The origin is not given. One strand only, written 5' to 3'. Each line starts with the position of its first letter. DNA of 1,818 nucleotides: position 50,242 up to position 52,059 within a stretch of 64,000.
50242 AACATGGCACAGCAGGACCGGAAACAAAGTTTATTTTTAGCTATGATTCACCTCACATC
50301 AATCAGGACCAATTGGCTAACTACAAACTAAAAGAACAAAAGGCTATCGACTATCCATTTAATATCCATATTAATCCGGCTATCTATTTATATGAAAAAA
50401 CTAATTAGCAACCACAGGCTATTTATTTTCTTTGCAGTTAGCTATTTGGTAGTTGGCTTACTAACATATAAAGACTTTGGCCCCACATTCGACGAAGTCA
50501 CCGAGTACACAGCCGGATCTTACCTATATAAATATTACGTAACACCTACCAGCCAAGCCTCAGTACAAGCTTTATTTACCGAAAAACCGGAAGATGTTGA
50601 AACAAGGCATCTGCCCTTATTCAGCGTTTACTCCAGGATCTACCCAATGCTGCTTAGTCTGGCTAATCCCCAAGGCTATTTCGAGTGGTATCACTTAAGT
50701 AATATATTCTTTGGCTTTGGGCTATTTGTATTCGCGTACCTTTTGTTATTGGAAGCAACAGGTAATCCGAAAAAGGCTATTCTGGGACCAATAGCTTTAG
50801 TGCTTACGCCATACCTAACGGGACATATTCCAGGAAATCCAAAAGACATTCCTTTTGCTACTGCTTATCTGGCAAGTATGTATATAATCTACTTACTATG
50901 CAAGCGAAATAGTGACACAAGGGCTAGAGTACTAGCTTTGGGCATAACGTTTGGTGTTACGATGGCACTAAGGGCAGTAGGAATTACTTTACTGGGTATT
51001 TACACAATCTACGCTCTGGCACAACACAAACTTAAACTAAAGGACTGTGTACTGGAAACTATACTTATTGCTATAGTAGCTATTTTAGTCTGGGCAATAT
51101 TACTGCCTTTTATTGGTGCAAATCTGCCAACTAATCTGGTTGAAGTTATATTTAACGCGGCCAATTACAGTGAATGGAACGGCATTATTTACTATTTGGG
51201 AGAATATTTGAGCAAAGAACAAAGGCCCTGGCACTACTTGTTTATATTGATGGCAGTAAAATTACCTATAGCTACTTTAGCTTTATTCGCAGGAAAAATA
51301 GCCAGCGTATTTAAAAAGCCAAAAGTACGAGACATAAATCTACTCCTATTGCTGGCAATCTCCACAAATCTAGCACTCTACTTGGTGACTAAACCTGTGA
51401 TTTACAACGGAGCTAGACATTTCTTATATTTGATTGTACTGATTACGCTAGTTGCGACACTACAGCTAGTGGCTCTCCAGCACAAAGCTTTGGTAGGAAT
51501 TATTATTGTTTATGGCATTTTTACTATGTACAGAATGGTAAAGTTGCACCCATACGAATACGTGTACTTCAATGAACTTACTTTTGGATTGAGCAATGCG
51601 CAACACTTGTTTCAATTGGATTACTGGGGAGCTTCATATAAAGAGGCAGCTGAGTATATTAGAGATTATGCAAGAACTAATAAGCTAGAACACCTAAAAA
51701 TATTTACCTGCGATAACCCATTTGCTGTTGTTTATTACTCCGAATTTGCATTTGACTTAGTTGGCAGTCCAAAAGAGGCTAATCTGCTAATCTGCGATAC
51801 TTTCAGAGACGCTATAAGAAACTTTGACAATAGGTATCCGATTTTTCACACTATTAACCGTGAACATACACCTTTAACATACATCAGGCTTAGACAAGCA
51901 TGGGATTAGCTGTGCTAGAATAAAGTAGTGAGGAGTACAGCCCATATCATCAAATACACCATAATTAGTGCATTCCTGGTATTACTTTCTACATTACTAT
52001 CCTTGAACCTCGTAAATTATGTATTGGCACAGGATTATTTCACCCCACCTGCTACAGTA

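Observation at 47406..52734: Divergent cluster of three GT-C genes, including a clear paralogue pair, plus an unknown membrane protein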

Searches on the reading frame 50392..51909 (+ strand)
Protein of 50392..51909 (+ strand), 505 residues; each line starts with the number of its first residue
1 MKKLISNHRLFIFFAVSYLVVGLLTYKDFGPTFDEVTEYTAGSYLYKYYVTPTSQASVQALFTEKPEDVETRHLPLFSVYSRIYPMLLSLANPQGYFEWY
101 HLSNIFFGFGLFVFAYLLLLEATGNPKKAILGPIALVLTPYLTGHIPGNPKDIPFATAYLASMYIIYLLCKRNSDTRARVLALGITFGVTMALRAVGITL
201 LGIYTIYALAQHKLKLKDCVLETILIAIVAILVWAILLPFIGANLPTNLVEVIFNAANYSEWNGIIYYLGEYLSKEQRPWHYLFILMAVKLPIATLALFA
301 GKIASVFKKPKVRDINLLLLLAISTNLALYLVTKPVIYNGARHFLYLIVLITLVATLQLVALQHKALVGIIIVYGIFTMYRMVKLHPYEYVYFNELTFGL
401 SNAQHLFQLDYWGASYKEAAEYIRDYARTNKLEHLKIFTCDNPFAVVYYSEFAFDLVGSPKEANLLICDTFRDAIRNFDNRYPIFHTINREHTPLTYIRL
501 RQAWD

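Call 5: search_protein_families(library=pfam, proteins=[window:50392-51909:+], max_evalue=1)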
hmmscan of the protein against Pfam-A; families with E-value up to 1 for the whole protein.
window:50392-51909:+ (505 aa): 0 families

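Call 6: search_protein_families(library=ncbifam, proteins=[window:50392-51909:+], max_evalue=1)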
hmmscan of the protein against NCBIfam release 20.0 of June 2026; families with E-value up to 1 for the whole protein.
window:50392-51909:+ (505 aa): 1 family
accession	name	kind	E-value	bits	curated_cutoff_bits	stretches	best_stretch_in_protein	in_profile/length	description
NF058638.1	AlkPhosPhoDBac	equivalog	0.1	10.8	1000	1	391-441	381-429/574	alkaline phosphatase PhoD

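Call 7: search_solved_structures(query=window:50392-51909:+, max_evalue=10)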
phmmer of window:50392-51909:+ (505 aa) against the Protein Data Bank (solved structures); distinct sequences matched with E-value up to 10: 3.
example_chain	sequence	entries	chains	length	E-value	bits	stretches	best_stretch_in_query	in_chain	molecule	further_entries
4lua_A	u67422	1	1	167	0.17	14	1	417-473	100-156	N-acetyltransferase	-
3lh2_S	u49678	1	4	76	0.34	12.9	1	256-305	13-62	4E10_1VI7A_S0_002_N (T88)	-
2mhc_A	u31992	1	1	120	1.7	10.7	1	418-462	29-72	TnpX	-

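Call 9: find_homologous_proteins(query=window:50392-51909:+)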
Query window:50392-51909:+ (505 aa): 346 proteins with E <= 0.001 among 8000 candidates; the best 120 are listed.
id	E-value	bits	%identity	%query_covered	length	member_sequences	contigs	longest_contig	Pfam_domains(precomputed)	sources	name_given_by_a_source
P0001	0.0e+0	1128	100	100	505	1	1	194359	-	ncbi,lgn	-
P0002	1.0e-169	584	54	99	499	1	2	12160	-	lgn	-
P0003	6.8e-161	555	52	100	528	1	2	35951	-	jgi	jgi:hypothetical protein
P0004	8.6e-158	544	51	99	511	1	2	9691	-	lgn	-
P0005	1.7e-153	530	48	98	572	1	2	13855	-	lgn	-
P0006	2.7e-148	513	48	99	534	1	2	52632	-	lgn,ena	-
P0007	4.6e-148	512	47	99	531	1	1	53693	-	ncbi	-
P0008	6.2e-147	509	48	99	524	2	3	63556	-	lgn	-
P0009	4.2e-139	483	45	100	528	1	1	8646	-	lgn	-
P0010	7.0e-138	479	45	100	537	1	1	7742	-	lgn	-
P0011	3.2e-137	477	45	98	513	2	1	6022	-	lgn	-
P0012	1.7e-135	471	44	100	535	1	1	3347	-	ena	-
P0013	8.4e-133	462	44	100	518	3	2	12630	-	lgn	-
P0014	2.7e-132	460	42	99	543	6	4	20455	-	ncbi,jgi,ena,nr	ncbi:MAG TPA: hypothetical protein PLT50_00715 [bacterium]|nr:hypothetical protein [bacterium]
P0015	1.2e-131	458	43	99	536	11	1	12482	-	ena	-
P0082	5.4e-63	232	33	98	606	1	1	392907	-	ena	-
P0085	1.1e-62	231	31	94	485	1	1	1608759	-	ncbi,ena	-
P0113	4.4e-47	179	30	94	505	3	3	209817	-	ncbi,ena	-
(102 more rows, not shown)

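Call 14: find_encoding_contigs(protein=P0006, flank=8000, max_places=2)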
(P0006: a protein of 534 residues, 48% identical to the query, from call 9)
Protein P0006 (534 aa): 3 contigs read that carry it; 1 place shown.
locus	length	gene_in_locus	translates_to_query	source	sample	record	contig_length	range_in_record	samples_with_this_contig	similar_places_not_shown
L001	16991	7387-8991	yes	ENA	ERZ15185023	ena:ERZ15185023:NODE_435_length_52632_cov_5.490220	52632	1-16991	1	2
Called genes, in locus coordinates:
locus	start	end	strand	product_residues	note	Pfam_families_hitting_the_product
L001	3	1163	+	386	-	?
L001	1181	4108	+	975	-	PF00005:ABC_tran, PF13304:AAA_21 (faint), PF12704:MacB_PCD, PF02687:FtsX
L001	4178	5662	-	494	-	-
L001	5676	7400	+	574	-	-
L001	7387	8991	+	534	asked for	-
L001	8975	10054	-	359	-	PF00398:RrnaAD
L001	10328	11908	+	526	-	PF05970:PIF1, PF13245:AAA_19, PF13604:AAA_30, PF01443:Viral_helicase1 (faint), PF13401:AAA_22 (weak), PF13538:UvrD_C_2 (weak), PF13280:WYL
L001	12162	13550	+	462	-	PF04773:FecR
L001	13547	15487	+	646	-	PF05226:CHASE2, PF00211:Guanylate_cyc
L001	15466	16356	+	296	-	-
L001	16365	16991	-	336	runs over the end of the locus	-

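Call 15: find_encoding_contigs(protein=P0005, flank=8000, max_places=2)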
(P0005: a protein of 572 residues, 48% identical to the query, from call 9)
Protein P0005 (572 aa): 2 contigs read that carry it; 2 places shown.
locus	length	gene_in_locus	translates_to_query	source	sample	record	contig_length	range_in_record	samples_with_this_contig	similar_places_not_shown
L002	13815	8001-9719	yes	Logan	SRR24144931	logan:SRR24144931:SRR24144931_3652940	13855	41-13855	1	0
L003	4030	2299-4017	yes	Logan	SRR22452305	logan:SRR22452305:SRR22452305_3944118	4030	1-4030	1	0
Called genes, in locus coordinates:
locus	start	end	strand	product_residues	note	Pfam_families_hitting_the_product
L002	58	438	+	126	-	-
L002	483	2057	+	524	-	PF13302:Acetyltransf_3 (faint)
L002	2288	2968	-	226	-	-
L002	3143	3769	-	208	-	PF20108:DUF6498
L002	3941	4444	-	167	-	-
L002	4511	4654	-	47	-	-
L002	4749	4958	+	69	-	PF11127:YgaP-like_TM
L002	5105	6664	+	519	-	-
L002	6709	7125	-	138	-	PF00892:EamA, PF05653:Mg_trans_NIPA (weak)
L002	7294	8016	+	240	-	PF05148:Methyltransf_8 (weak), PF05175:MTS (weak), PF13489:Methyltransf_23, PF07021:MetW (weak), PF13649:Methyltransf_25, PF13847:Methyltransf_31, PF08241:Methyltransf_11, PF08242:Methyltransf_12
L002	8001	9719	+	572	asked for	-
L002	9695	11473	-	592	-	-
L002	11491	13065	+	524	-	-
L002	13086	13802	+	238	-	-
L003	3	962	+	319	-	?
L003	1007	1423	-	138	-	PF00892:EamA, PF05653:Mg_trans_NIPA (weak)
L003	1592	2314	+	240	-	PF05148:Methyltransf_8 (weak), PF05175:MTS (weak), PF13489:Methyltransf_23, PF07021:MetW (weak), PF13649:Methyltransf_25, PF13847:Methyltransf_31, PF08241:Methyltransf_11, PF08242:Methyltransf_12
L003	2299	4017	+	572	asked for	-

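Call 16: find_encoding_contigs(protein=P0003, flank=8000, max_places=2)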
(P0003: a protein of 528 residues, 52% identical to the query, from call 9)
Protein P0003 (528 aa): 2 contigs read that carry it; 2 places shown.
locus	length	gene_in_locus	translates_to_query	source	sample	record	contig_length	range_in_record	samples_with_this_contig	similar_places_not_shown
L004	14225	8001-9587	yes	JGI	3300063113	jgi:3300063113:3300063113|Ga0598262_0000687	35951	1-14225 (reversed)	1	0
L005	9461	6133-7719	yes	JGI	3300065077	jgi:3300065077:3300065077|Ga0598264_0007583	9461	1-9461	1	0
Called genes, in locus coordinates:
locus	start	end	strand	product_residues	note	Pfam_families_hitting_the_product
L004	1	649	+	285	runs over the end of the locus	PF02775:TPP_enzyme_C, PF12367:PFO_beta_C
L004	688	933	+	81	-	PF13459:Fer4_15, PF13370:Fer4_13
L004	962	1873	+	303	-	PF00892:EamA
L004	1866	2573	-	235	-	PF19927:DUF6390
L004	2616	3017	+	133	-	-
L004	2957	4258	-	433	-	PF00374:NiFeSe_Hases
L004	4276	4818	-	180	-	PF01058:Oxidored_q6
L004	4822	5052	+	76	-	PF01455:HupF_HypC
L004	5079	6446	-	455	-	PF02310:B12-binding, PF04055:Radical_SAM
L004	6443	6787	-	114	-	PF13248:Zn_ribbon_3 (weak)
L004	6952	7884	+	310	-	PF01145:Band_7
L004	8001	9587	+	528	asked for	-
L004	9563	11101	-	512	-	-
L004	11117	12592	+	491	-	-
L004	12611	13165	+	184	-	PF01300:Sua5_yciO_yrdC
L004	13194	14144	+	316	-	PF02585:PIG-L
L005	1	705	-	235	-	PF19927:DUF6390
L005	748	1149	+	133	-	-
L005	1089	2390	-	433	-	PF00374:NiFeSe_Hases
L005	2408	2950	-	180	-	PF01058:Oxidored_q6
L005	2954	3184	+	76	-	PF01455:HupF_HypC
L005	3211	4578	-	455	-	PF02310:B12-binding, PF04055:Radical_SAM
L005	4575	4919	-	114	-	PF13248:Zn_ribbon_3 (weak)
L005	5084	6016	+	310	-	PF01145:Band_7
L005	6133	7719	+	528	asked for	-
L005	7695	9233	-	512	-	-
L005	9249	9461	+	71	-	?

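Call 24: predict_structure(alignment_id=A1)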
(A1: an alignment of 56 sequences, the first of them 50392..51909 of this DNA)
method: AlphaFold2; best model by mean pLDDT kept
length: 505 residues; sequences in the alignment: 56
mean_pLDDT: 93.6   pTM: 0.94
mean pLDDT of the five models: 93.6, 93.0, 92.7, 92.6, 92.0
residues with pLDDT >= 90: 429; 70-90: 67; 50-70: 9; < 50: 0
segments of 3 or more residues with pLDDT < 50: none
pLDDT, mean of each block of 10 residues (from residue 1): 93 98 95 91 94 90 87 93 96 95 98 98 97 98 94 97 97 93 98 96 96 89 98 98 96 87 89 92 94 97 91 88 96 78 84 98 94 97 95 95 93 88 97 95 93 94 96 92 96 96 71
secondary structure, 60 per line:
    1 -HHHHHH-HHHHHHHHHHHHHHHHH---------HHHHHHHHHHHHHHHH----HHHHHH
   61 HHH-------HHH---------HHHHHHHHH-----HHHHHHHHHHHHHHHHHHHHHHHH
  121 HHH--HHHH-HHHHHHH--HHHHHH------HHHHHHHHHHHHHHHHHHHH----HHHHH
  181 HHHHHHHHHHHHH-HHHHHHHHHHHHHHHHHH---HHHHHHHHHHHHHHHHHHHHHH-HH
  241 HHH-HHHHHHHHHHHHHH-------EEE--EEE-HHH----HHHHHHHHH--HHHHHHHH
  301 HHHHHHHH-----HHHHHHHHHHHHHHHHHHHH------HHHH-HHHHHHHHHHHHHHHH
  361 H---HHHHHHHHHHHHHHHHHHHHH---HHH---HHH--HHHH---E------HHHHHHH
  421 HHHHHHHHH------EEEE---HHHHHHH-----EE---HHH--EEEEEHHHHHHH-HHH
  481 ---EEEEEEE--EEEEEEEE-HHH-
elements in order: H2-7 H9-25 H35-50 H55-63 H83-91 H97-123 H126-129 H131-137 H140-145 H152-171 H176-193 H195-212 H216-237 H239-243 H245-258 E266-268 E271-273 H282-290 H293-308 H314-333 H340-343 H345-361 H365-385 H400-403 H414-429 E436-439 H443-449 E465-469 H470-476 E484-490 E493-500

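Call 26: fold_search(model_id=the predicted structure, library=pdb)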
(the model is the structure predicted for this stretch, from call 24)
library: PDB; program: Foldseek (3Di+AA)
matches with E <= 10: 376; with E <= 0.001: 14
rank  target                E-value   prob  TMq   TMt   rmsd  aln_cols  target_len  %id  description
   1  5f15                  2.2e-07  1.00  0.55  0.52  10.8       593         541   12  Crystal Structure of ArnT from Cupriavidus metallidurans bound to Undecaprenyl phosphate (released 2016-02-17)
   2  5ezm                  2.5e-06  1.00  0.52  0.49   9.6       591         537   11  Crystal Structure of ArnT from Cupriavidus metallidurans in the apo state (released 2016-02-17)
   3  7zli_A                1.0e-05  1.00  0.43  0.35  12.3       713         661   12  Cryo-EM structure of C-mannosyltransferase CeDPY19, in complex with Dol25-P-Man and bound to CMT2-Fab and anti-Fab nan (released 2023-01-11)
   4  7zlg_A                4.5e-05  1.00  0.39  0.32  11.7       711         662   11  Cryo-EM structure of C-mannosyltransferase CeDPY19, in complex with acceptor peptide and bound to CMT2-Fab and anti-Fa (released 2023-01-11)
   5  7zlh_A                9.8e-05  1.00  0.37  0.31  12.4       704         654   12  Cryo-EM structure of C-mannosyltransferase CeDPY19, in apo state, bound to CMT2-Fab and anti-Fab nanobody (released 2023-01-11)
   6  6gxc_A                1.2e-04  1.00  0.45  0.34  10.2       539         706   12  Bacterial oligosaccharyltransferase PglB in complex with an inhibitory peptide and a reactive lipid-linked oligosaccha (released 2018-11-14)
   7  6ezn_F                1.6e-04  1.00  0.39  0.32  15.4       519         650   11  Cryo-EM structure of the yeast oligosaccharyltransferase (OST) complex (released 2018-01-17)
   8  5ogl_A                1.7e-04  1.00  0.45  0.34  10.3       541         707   12  Structure of bacterial oligosaccharyltransferase PglB in complex with an acceptor peptide and an lipid-linked oligosac (released 2017-10-25)
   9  3waj                  1.8e-04  1.00  0.38  0.26  12.2       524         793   11  Crystal structure of the Archaeoglobus fulgidus oligosaccharyltransferase (O29867_ARCFU) complex with Zn and sulfate (released 2013-10-30)
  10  6ftg_5                3.4e-04  1.00  0.39  0.32  13.5       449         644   10  Subtomogram average of OST-containing ribosome-translocon complexes from canine rough microsomal membranes (released 2018-03-21)
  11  8pn9_A                4.0e-04  1.00  0.43  0.34  12.9       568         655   11  Structure of human oligosaccharyltransferase OST-A complex bound to NGI-1 (released 2024-05-08)
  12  8b6l_I                5.6e-04  1.00  0.42  0.32  13.9       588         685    8  Subtomogram average of the human Sec61-TRAP-OSTA-translocon (released 2022-12-07)
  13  9s6r_A                6.5e-04  1.00  0.42  0.53   8.5       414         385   11  Ternary cryo-EM structure of yeast ALG3 with Dol25-PP-GlcNAc2Man5, Dol25-P-Man, and Fab (released 2026-03-18)
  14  8if8_C                9.5e-04  1.00  0.39  0.34  12.0       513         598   10  Arabinosyltransferase AftA (released 2023-05-31)
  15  7bvc_B                1.5e-03  1.00  0.43  0.22   6.1       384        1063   13  Cryo-EM structure of Mycobacterium smegmatis arabinosyltransferase EmbA-EmbB-AcpM2 in complex with ethambutol (released 2020-04-29)
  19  6p25_B                3.7e-03  1.00  0.33  0.25   4.8       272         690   15  Structure of S. cerevisiae protein O-mannosyltransferase Pmt1-Pmt2 complex bound to the sugar donor and a peptide acce (released 2019-07-10)
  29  6p25_A                2.6e-01  0.92  0.31  0.22  11.4       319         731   12  Structure of S. cerevisiae protein O-mannosyltransferase Pmt1-Pmt2 complex bound to the sugar donor and a peptide acce (released 2019-07-10)
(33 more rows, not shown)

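Call 28: search_solved_structures(query=A1, max_evalue=10, show_alignments=3)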
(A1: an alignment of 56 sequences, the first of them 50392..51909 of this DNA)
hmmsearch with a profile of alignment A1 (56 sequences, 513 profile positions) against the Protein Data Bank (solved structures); distinct sequences matched with E-value up to 10: 5.
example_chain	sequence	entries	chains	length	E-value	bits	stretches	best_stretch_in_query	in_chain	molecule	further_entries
6p25_B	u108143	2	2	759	0.0016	20.4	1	150-240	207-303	Dolichyl-phosphate-mannose--protein mannosyltransferase 2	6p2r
4q2g_A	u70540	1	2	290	0.33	12.7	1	103-176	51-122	Phosphatidate cytidylyltransferase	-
4q2e_A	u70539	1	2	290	0.34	12.7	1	103-176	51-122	Phosphatidate cytidylyltransferase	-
9xwg_A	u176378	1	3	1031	6.9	8.3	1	217-258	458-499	Multidrug efflux RND transporter permease subunit MexK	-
20yy_A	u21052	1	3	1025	6.9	8.3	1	217-258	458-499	Multidrug efflux RND transporter permease subunit MexK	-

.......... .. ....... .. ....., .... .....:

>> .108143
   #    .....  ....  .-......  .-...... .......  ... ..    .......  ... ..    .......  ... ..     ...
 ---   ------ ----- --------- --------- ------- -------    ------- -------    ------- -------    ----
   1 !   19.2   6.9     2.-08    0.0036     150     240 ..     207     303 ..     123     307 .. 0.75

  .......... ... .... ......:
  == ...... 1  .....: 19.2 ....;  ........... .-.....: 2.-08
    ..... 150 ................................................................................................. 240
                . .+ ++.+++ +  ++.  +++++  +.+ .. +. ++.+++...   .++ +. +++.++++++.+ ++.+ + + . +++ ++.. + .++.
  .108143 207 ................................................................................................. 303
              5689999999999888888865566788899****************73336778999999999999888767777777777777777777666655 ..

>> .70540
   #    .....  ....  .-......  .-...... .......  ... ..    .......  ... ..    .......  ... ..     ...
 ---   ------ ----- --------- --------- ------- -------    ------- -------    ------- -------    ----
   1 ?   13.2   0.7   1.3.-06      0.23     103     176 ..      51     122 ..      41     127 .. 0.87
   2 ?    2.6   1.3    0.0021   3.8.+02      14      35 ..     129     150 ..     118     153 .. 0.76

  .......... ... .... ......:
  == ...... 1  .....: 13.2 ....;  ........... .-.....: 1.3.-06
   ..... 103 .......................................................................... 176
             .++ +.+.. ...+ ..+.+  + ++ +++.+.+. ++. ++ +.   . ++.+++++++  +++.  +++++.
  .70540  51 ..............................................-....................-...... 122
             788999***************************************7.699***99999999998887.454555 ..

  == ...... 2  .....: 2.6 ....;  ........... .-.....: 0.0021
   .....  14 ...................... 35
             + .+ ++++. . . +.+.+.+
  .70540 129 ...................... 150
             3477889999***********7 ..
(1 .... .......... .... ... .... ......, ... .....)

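Call 42: find_encoding_contigs(protein=P0001, flank=3000, max_places=2)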
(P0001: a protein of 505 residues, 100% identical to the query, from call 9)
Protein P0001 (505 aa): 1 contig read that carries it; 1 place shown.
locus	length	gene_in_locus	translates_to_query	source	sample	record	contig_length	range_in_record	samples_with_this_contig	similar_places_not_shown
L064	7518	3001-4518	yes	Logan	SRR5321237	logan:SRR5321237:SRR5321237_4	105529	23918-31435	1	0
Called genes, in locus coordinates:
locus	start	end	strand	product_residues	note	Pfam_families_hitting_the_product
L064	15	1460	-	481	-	-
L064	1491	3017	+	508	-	-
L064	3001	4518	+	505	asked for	-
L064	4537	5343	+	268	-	-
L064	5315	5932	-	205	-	PF01509:TruB_N, PF16198:TruB_C_2 (weak)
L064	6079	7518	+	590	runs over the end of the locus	PF07973:tRNA_SAD, PF00587:tRNA-synt_2b, PF03129:HGTP_anticodon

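Call 47: search_protein_families(library=pfam, alignment_id=A1, max_evalue=0.01)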
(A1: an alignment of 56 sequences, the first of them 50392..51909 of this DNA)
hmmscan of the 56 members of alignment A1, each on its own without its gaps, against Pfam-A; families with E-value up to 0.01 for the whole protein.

A. member 1, window:50392-51909:+ (505 aa): 0 families

B. families by the number of members that match (of 56 scanned): 5 families
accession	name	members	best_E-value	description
PF13231.12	PMT_2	11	5.9e-10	Dolichyl-phosphate-mannose-protein mannosyltransferase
PF02366.24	PMT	1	7.4e-05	Dolichyl-phosphate-mannose-protein mannosyltransferase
PF06912.16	DUF1275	1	0.0013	Protein of unknown function (DUF1275)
PF07695.17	7TMR-DISM_7TM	1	0.0069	7TM diverse intracellular signalling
PF15086.11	UPF0542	1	0.007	Uncharacterised protein family UPF0542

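Call 70: find_encoding_contigs(protein=P0085, flank=8000, max_places=1)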
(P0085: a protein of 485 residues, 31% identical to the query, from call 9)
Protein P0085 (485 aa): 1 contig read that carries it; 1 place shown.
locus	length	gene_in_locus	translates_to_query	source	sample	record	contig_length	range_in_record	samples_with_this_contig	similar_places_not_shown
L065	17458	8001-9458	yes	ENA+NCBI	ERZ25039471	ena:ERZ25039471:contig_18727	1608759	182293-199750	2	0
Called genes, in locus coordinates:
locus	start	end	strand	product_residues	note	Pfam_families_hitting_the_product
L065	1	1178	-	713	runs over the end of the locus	PF02837:Glyco_hydro_2_N (faint), PF22666:Glyco_hydro_2_N2 (weak), PF00703:Glyco_hydro_2, PF02836:Glyco_hydro_2_C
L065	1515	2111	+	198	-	PF07638:Sigma70_ECF (weak), PF04542:Sigma70_r2, PF08281:Sigma70_r4_2, PF04545:Sigma70_r4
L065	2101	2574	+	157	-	PF13490:zf-HC2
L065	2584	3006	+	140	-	-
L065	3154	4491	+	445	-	PF02321:OEP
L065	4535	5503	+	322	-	PF00873:ACR_tran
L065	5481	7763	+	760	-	PF00873:ACR_tran, PF03176:MMPL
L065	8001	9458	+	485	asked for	-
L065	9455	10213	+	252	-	PF13489:Methyltransf_23, PF13847:Methyltransf_31, PF08241:Methyltransf_11, PF08242:Methyltransf_12, PF13649:Methyltransf_25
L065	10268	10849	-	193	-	PF01195:Pept_tRNA_hydro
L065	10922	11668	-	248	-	PF01386:Ribosomal_L25p, PF14693:Ribosomal_TL5_C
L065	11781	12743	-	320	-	PF13793:Pribosyltran_N, PF00156:Pribosyltran, PF14572:Pribosyl_synth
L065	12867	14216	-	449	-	PF00483:NTP_transferase, PF01128:IspD, PF12804:NTP_transf_3, PF25247:LbH_GLGC (faint), PF25084:LbH_EIF2B, PF25087:GMPPB_C, PF00132:Hexapep, PF14602:Hexapep_2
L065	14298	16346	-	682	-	-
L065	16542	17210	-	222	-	-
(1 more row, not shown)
